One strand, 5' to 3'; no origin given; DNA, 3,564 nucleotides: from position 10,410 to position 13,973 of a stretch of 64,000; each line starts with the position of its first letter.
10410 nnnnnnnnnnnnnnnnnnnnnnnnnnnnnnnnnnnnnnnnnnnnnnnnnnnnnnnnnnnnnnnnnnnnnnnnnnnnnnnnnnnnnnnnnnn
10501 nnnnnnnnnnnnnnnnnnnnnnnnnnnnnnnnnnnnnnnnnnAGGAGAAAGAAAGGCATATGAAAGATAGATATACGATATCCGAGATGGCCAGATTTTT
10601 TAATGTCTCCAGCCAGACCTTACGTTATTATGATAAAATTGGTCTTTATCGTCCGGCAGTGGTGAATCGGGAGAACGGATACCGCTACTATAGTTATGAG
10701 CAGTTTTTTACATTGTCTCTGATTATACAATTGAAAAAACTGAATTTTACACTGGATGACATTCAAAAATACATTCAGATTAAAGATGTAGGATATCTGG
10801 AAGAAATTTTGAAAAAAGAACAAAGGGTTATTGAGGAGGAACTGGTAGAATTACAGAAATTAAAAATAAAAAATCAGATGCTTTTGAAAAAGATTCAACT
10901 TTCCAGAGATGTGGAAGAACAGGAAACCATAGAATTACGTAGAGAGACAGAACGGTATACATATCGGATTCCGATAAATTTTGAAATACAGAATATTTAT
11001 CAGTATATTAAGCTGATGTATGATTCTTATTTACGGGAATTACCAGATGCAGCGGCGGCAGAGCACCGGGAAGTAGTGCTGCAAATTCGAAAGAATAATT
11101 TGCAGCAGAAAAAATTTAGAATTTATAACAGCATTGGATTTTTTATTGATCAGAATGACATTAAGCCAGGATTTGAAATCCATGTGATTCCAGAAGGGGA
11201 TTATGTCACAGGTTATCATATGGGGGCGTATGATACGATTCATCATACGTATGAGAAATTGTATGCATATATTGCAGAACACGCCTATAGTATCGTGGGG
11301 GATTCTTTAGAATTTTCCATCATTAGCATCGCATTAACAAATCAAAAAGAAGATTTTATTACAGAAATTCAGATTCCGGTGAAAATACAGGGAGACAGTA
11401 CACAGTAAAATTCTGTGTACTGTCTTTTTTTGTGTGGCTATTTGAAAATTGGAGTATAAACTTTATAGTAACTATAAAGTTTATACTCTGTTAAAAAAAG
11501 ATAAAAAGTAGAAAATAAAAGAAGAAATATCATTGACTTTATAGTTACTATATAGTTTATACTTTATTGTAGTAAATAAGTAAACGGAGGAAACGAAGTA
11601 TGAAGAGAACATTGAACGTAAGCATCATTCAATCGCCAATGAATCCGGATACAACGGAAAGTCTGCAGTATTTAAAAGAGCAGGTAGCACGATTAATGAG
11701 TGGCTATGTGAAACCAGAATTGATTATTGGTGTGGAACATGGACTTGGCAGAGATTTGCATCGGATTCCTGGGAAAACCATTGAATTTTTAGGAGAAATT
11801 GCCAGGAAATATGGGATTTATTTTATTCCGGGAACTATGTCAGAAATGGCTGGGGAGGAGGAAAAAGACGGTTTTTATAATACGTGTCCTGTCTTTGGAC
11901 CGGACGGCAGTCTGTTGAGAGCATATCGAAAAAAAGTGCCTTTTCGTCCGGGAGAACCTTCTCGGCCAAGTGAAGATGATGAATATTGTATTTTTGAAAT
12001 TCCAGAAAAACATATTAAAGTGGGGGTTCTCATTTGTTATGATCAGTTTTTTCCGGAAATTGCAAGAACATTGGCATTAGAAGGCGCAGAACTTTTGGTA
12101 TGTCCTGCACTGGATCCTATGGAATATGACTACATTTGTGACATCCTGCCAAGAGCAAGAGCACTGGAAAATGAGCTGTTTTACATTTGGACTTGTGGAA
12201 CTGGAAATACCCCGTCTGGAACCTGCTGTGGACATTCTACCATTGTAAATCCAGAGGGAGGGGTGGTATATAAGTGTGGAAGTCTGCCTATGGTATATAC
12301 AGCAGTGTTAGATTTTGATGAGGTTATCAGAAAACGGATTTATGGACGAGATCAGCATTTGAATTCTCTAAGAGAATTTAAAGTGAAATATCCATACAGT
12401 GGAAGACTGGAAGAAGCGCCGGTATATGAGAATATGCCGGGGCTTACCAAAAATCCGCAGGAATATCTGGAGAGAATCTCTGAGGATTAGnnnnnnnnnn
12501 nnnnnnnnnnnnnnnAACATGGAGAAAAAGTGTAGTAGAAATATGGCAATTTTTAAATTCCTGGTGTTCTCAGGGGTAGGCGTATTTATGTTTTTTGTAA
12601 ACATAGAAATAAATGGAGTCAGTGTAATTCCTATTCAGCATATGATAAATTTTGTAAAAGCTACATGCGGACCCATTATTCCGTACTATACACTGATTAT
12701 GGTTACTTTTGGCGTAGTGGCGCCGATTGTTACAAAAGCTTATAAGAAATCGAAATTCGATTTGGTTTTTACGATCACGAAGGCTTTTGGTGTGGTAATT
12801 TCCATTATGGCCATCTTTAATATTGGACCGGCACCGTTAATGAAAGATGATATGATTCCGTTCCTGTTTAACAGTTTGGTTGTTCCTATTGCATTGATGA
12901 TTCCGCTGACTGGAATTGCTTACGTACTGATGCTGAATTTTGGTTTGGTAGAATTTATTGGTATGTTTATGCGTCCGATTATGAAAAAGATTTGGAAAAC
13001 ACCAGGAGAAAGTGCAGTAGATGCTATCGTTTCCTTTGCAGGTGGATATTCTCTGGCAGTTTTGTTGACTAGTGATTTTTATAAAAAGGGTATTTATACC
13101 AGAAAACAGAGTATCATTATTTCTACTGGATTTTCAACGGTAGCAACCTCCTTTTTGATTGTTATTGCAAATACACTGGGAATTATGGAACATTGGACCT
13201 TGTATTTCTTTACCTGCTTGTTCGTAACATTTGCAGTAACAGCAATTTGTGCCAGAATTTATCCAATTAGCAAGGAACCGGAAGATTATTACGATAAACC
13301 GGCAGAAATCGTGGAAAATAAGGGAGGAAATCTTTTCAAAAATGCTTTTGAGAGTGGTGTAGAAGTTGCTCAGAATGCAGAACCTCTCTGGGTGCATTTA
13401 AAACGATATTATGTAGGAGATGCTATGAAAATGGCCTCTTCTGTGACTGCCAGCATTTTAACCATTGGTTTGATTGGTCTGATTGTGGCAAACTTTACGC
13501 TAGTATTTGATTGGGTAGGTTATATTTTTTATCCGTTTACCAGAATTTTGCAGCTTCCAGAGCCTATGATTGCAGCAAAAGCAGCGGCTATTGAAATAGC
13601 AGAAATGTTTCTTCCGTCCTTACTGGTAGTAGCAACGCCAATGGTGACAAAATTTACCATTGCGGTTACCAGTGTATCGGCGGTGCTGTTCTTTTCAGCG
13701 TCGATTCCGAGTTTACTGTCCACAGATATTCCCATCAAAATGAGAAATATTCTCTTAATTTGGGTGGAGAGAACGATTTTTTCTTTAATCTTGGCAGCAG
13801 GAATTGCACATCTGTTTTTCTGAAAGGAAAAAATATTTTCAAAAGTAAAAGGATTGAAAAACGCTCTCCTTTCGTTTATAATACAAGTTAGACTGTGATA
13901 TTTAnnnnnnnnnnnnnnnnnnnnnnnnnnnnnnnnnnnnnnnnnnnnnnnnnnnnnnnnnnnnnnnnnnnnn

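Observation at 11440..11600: Textbook MerR-type promoter with a 19-bp spacer, plus a second, perfect 37-bp palindrome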

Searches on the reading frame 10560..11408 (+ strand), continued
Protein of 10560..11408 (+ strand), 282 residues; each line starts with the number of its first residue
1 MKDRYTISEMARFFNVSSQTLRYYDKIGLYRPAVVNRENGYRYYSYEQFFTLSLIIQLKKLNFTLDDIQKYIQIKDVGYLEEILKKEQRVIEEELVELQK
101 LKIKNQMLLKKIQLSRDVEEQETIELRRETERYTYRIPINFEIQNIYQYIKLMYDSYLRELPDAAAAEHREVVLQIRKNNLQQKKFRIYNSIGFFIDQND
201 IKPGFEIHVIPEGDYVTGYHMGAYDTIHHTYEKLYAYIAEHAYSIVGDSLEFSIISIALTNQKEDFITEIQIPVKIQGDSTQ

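Call 22: find_related_loci(query=A1, collection=genome_contigs, flank=3500)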
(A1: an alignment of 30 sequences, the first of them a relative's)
Query A1 (282 aa) in genome_contigs; peptide patterns used: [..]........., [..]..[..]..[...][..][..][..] (x = any residue, [..] = any of these).
314 stretches matched a pattern; 283 encode a relative of the query (tblastn E <= 1e-3); the best 80 are kept; 80 distinct loci.
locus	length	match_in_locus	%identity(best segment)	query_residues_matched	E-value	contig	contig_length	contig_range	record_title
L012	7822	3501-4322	47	1-274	3e-85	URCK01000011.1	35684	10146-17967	uncultured Clostridiales bacterium isolate UMGS870 genome assembly, contig: NODE_726_length_35684_cov_8.367790, whole ge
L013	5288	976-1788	42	1-275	2e-61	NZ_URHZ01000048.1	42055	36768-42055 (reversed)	Uncultured Clostridium sp. isolate UMGS1015, whole genome shotgun sequence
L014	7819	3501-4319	41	2-274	3e-61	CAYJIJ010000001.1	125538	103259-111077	MAG TPA_asm: uncultured Oscillospiraceae bacterium isolate ERP123703_co1_45 genome assembly, contig: NODE_85_length_1255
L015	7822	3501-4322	41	1-278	6e-60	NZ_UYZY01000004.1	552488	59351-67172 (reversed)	Clostridium transplantifaecale strain Marseille-P8228, whole genome shotgun sequence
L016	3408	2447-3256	40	1-274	2e-58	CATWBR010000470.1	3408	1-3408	MAG TPA_asm: uncultured Clostridium sp. isolate ERR10960871_bin.19_MetaWRAP_v1.3_MAG genome assembly, contig: ERZ1853438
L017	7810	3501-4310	33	1-275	5e-44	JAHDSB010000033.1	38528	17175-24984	MAG: Clostridia bacterium isolate SV3-B14.1 k141_9593, whole genome shotgun sequence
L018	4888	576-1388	32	1-275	6e-43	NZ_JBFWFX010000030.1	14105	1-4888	Caloranaerobacter sp. DY30410 k141_78_length_14105_cov_324.8884, whole genome shotgun sequence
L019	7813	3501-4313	30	1-275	6e-41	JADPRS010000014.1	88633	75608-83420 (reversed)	Lutibacter sp. B2 NODE_42_length_88633_cov_22.017431, whole genome shotgun sequence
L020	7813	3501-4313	31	4-275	1e-39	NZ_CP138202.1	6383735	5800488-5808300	Wukongibacter baidiensis strain DY30321 chromosome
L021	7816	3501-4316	30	1-275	1e-36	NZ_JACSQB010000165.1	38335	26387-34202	Clostridium faecium strain N37 c_000000000035, whole genome shotgun sequence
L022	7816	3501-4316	31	1-275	7e-36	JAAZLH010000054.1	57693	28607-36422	MAG: Candidatus Epulonipiscium sp. isolate AS23ysBPME_185 22126_AS23, whole genome shotgun sequence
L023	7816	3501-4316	29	1-275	1e-35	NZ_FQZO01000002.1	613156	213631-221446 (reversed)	Clostridium amylolyticum strain DSM 21864, whole genome shotgun sequence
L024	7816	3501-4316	29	1-275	3e-35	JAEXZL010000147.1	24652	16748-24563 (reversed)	MAG: Bacillota bacterium isolate OH_HDB_228 k127_933076, whole genome shotgun sequence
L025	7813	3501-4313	31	1-274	6e-35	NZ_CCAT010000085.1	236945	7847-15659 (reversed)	Clostridium ihumii AP5, whole genome shotgun sequence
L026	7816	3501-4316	30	1-275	4e-34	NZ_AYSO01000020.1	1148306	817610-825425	Clostridium argentinense CDC 2741 U732.Contig252, whole genome shotgun sequence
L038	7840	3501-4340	84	1-281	6e-158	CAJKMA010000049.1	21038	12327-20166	MAG TPA_asm: uncultured Firmicutes bacterium isolate ERR414356-bin.36 genome assembly, contig: NODE_1752_length_21038_co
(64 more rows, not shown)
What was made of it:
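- Tried and rejected: The best match was 84% identity, in L038 (call 22).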

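Call 32: search_protein_families(library=ncbifam, proteins=[window:10560-11408:+], max_evalue=0.001)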
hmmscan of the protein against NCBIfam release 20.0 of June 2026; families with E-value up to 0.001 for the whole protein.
window:10560-11408:+ (282 aa): 9 families
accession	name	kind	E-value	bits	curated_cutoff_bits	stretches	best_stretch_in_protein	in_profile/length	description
NF053782.1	ChlnTransRegdde3219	equivalog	2.9e-23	82.7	450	2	2-105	4-102/278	choline utilization transcriptional activator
NF007069.0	PRK09514.1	equivalog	1.3e-12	47.9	143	1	5-104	2-98/141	Zn(2+)-responsive transcriptional regulator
TIGR02044.1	CueR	equivalog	8.3e-12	45.3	147.4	1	7-102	3-102/127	Cu(I)-responsive transcriptional regulator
TIGR02051.1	MerR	equivalog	2.2e-11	44.1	150.85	1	6-113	1-107/124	mercury resistance transcriptional regulator MerR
TIGR02043.1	ZntR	equivalog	2.3e-11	43.9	167.95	1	5-79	2-74/131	Zn(2+)-responsive transcriptional regulator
TIGR02047.1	CadR-PbrR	equivalog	2e-09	37.5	151.45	1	7-118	3-118/127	Cd(II)/Pb(II)-responsive transcriptional regulator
NF047375.1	HeatShock_HspR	equivalog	9.9e-09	35.1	105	1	4-79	3-74/92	heat shock protein transcriptional repressor HspR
NF041849.1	trans_regNmlR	equivalog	3.9e-07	30.1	175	1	7-101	3-101/117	stress response transcriptional regulator NmlR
NF007590.0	PRK10227.1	equivalog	4.8e-07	29.9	244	1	6-74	2-69/135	Cu(I)-responsive transcriptional regulator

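Call 36: search_solved_structures(query=window:10560-11405:+, max_evalue=0.001)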
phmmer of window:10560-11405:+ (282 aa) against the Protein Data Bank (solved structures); distinct sequences matched with E-value up to 0.001: 29.
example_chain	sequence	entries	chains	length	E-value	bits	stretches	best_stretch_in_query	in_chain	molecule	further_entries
6xl5_G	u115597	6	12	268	4.7e-16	62.2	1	11-81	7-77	MerR family transcriptional regulator EcmrR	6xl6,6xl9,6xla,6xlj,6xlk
5xbt_A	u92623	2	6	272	6.2e-16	61.8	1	5-103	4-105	Probable transcriptional regulator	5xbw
5xql_A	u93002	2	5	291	7.3e-16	61.6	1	5-103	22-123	Multidrug-efflux transporter 1 regulator | C-di-GMP-binding multidrug transporter transcriptional regulator BrlR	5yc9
3q5p_A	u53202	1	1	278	2e-15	60.1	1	3-272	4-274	Multidrug-efflux transporter 1 regulator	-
1exi_A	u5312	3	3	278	2e-15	60.1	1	3-272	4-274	MULTIDRUG-EFFLUX TRANSPORTER REGULATOR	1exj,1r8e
7ckq_G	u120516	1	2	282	2.1e-15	60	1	3-272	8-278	Multidrug-efflux transporter 1 regulator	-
3q1m_A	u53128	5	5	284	2.4e-15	59.8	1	3-272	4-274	Multidrug-efflux transporter 1 regulator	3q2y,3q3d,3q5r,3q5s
3d6y_A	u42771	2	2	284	2.7e-15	59.7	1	3-273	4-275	Multidrug-efflux transporter 1 regulator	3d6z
3iao_A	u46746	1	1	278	4.3e-15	59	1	3-273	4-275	Multidrug-efflux transporter 1 regulator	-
3d71_A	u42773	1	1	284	4.4e-15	59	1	3-272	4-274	Multidrug-efflux transporter 1 regulator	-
3d70_A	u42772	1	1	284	8.5e-15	58.1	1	3-272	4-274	BMR promoter DNA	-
3hh0_A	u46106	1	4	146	2.2e-09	40.3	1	5-100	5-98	Transcriptional regulator, MerR family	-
4ua1_A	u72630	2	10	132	1.2e-08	37.9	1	4-78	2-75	Regulatory protein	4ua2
7cla_A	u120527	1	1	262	2.6e-08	36.8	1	5-73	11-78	HTH-type transcriptional regulator SkgA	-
1jbg_A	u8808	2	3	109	5.3e-07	32.5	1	4-77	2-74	transcription activator of multidrug-efflux transporter genes mta | transcription activator MtaN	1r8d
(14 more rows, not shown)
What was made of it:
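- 10560..11408 (+): merR-family regulator gene (282 aa; N-terminal MerR wHTH, C-terminal GyrI-like effector domain). Full-length phmmer alignment to BmrR, residues 3-272 against 4-274, E 2e-15 (call 36).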

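Call 38: find_encoding_contigs(protein=P0029, flank=3000, max_places=2)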
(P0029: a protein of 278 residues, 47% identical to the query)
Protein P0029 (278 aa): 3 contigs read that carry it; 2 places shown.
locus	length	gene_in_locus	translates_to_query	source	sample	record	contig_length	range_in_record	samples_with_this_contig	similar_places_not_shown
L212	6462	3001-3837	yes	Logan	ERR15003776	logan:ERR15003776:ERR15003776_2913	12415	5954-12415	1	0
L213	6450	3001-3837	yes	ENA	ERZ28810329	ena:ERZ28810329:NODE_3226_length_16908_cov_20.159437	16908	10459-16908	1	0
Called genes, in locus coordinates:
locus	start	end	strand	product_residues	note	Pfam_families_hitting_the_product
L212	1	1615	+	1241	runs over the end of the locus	PF00082:Peptidase_S8, PF02225:PA, PF06280:fn3_5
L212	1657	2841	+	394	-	PF00155:Aminotran_1_2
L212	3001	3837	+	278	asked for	PF00376:MerR, PF13411:MerR_1, PF06445:GyrI-like (weak)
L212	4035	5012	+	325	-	PF00795:CN_hydrolase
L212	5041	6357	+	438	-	PF07670:Gate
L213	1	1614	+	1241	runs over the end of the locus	PF00082:Peptidase_S8, PF02225:PA, PF06280:fn3_5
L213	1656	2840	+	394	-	PF00155:Aminotran_1_2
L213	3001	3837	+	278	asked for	PF00376:MerR, PF13411:MerR_1, PF06445:GyrI-like (weak)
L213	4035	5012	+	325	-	PF00795:CN_hydrolase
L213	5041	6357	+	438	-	PF07670:Gate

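Call 39: find_encoding_contigs(protein=P0033, flank=3000, max_places=2)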
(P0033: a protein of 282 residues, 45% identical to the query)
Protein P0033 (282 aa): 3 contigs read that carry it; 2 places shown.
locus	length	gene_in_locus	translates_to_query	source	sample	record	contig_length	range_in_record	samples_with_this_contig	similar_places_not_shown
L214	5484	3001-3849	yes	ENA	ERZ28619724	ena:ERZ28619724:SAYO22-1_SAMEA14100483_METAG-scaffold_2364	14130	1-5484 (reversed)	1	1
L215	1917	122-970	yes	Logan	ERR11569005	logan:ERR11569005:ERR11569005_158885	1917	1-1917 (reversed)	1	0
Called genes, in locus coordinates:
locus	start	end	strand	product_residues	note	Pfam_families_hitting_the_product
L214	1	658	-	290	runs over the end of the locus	PF02810:SEC-C, PF00557:Peptidase_M24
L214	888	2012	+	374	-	PF13493:DUF4118, PF00512:HisKA, PF02518:HATPase_c, PF13589:HATPase_c_3 (weak)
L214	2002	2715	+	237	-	PF00072:Response_reg, PF00486:Trans_reg_C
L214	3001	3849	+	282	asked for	PF13411:MerR_1, PF00376:MerR, PF09278:MerR-DNA-bind (weak), PF06445:GyrI-like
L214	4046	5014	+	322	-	PF00795:CN_hydrolase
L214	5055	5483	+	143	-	?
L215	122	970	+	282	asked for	PF13411:MerR_1, PF00376:MerR, PF09278:MerR-DNA-bind (weak), PF06445:GyrI-like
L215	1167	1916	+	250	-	?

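Call 40: find_encoding_contigs(protein=P0031, flank=3000, max_places=2)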
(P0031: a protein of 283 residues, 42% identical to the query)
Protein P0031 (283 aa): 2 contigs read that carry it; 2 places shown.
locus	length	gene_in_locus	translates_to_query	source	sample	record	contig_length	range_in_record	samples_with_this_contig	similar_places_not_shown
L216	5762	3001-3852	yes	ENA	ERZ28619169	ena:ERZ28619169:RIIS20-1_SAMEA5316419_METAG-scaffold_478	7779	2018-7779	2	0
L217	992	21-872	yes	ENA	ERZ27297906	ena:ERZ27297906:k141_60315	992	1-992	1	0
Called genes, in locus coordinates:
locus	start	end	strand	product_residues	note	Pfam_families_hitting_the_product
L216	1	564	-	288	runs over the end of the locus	PF00892:EamA, PF03151:TPT (weak), PF00892:EamA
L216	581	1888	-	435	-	PF07670:Gate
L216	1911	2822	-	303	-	PF00795:CN_hydrolase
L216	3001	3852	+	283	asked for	PF00376:MerR, PF13411:MerR_1, PF06445:GyrI-like (weak)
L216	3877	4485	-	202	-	PF00436:SSB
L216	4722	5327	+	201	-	PF13189:Cytidylate_kin2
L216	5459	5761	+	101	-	?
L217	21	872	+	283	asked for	PF00376:MerR, PF13411:MerR_1, PF06445:GyrI-like (weak)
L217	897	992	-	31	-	?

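Call 41: find_encoding_contigs(protein=P0034, flank=3000, max_places=2)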
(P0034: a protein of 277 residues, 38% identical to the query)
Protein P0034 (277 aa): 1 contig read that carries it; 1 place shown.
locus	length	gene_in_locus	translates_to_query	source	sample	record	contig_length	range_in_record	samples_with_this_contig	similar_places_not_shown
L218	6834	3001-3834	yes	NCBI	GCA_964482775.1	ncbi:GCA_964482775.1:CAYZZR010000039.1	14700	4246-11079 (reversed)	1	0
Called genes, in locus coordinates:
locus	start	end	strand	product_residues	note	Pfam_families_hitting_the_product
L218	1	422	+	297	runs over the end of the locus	PF00288:GHMP_kinases_N, PF08544:GHMP_kinases_C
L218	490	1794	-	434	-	PF07670:Gate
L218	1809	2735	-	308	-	PF00795:CN_hydrolase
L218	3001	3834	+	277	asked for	PF00376:MerR, PF13411:MerR_1, PF06445:GyrI-like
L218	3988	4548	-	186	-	PF10646:Germane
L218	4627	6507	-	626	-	PF00005:ABC_tran, PF02463:SMC_N (faint), PF03193:RsgA_GTPase (faint), PF13555:AAA_29 (faint), PF20720:nSTAND3 (faint), PF12848:ABC_tran_Xtn, PF00005:ABC_tran, PF16326:ABC_tran_CTD (weak), +3 more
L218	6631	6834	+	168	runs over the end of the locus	PF00186:DHFR_1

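Call 50: find_encoding_contigs(protein=P0006, flank=3000, max_places=2)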
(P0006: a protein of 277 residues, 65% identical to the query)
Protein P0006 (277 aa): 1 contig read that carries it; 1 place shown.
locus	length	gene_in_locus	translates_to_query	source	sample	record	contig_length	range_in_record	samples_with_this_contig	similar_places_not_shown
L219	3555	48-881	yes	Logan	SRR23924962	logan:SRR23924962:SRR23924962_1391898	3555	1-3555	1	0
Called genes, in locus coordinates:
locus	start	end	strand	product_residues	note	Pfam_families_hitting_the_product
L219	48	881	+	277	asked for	PF00376:MerR, PF13411:MerR_1, PF06445:GyrI-like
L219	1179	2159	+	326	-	PF00795:CN_hydrolase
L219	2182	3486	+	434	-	PF07670:Gate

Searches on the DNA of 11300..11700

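Call 8: search_rna_families(source=window, start=11300, end=11700, threshold=evalue, max_evalue=1)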
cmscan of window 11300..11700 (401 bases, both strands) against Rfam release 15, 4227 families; matches with E-value up to 1: 6.
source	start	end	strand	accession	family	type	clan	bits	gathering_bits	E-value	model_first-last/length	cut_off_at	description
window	11443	11495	+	RF04174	MIR4208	Gene; miRNA;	-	21.7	140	0.57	1-191/191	no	MIR4208 microRNA precursor family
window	11368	11446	+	RF03845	mir-3327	Gene; miRNA;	-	20.7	85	0.33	1-89/89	no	mir-3327 microRNA precursor family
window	11367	11441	+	RF02436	SpF43_sRNA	Gene; sRNA;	-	20.3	70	0.14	1-99/99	no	Streptococcus sRNA SpF43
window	11453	11487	-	RF04099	MIR837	Gene; miRNA;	-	18.3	117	0.5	1-122/122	no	MIR837 microRNA precursor family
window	11448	11492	+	RF00743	mir-308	Gene; miRNA;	-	17.5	60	0.55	1-63/63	no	mir-308 microRNA precursor family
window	11350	11459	+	RF04180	BTnc231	Gene; sRNA;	-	17.2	80.4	0.35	1-154/154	no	Bacteroides sRNA BTnc231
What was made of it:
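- On Intrinsic terminator / structured RNA: Rfam gives only noise, E at least 0.14 and far below the gathering scores (call 8).
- No Rfam family matches (call 8).
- Tried and rejected: Rfam search of 11300-11700 (call 8).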

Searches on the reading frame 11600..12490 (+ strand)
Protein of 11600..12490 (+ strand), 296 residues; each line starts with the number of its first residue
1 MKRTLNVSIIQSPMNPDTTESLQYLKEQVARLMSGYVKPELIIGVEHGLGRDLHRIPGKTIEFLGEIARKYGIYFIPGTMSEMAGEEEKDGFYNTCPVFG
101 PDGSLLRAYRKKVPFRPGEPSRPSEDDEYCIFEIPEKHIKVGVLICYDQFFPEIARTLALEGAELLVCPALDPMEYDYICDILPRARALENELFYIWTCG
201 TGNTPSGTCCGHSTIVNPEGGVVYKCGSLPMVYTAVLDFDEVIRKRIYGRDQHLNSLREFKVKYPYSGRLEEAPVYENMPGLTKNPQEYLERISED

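Call 6: search_protein_families(library=pfam, proteins=[window:11600-12490:+])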
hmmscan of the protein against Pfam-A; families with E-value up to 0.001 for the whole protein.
window:11600-12490:+ (296 aa): 1 family
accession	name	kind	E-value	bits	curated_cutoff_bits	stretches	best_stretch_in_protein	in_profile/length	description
PF00795.27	CN_hydrolase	-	7e-29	101.4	23.2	1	16-243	12-252/256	Carbon-nitrogen hydrolase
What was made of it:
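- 11600..12490 (+): carbon-nitrogen hydrolase (nitrilase-superfamily amidase), first gene of the regulated operon. Pfam CN_hydrolase 7e-29 (call 6).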

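Call 32: search_protein_families(library=ncbifam, proteins=[window:11600-12490:+], max_evalue=0.001)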
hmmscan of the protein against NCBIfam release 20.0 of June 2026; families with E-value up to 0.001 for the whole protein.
window:11600-12490:+ (296 aa): 8 families
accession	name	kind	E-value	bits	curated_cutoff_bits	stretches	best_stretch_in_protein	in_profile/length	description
NF040852.1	nitrile_Arch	equivalog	5e-23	81.6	500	1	56-242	62-238/262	nitrilase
NF033621.1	de_GSH_amidase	exception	1.7e-15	57.1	355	1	137-246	137-244/260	deaminated glutathione amidase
NF009802.0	PRK13286.1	equivalog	8.4e-15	54.5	427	1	55-257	78-276/345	aliphatic amidase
TIGR03381.1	agmatine_aguB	equivalog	4.4e-14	52.5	410.25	1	61-170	68-174/279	N-carbamoylputrescine amidase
NF009803.0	PRK13287.1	equivalog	4.7e-14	51.9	406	1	53-226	77-245/333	formamidase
TIGR00546.1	lnt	equivalog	1.5e-13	50.7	132.9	1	3-204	158-386/395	apolipoprotein N-acyltransferase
NF043013.1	DeGluthAmidYersProt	equivalog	3.9e-09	36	500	1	64-225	69-238/278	deaminated glutathione amidase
NF010588.0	PRK13981.1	equivalog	2.9e-05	22.7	479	1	125-231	131-237/546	NAD+ synthase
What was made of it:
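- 11600..12490 (+): Only sub-threshold NCBIfam hits (call 32).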

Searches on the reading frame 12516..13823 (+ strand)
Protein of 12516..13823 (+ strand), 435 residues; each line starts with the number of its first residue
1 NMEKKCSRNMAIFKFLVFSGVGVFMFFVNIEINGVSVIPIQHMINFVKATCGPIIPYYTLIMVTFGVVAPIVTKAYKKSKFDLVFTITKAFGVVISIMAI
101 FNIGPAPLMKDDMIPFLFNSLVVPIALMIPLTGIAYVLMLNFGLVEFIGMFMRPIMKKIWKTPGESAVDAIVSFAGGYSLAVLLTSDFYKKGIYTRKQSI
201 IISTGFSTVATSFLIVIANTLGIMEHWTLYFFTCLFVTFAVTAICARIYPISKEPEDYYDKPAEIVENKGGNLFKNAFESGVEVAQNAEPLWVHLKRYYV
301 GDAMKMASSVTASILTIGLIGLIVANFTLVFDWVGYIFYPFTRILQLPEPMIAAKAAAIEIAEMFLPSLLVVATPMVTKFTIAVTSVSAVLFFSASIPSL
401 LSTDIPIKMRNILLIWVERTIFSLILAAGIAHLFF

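Call 6: search_protein_families(library=pfam, proteins=[window:12516-13823:+])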
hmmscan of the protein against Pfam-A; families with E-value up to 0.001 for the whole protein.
window:12516-13823:+ (435 aa): 1 family
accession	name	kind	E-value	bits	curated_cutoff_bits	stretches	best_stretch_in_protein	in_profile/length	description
PF07670.19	Gate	-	6.5e-11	43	29.6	1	127-223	6-103/104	Nucleoside recognition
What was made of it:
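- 12516..13823 (+): Gate-domain (YjiH-like) membrane protein, second gene of the operon. Pfam Gate 6.5e-11 (call 6).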

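Call 32: search_protein_families(library=ncbifam, proteins=[window:12516-13823:+], max_evalue=0.001)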
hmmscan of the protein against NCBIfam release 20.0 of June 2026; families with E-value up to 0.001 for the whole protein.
window:12516-13823:+ (435 aa): 1 family
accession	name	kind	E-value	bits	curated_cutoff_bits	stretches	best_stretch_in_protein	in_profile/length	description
NF049989.1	CD0519_CD1768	subfamily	1.1e-05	24.2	300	1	74-226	5-154/378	CD0519/CD1768 family membrane protein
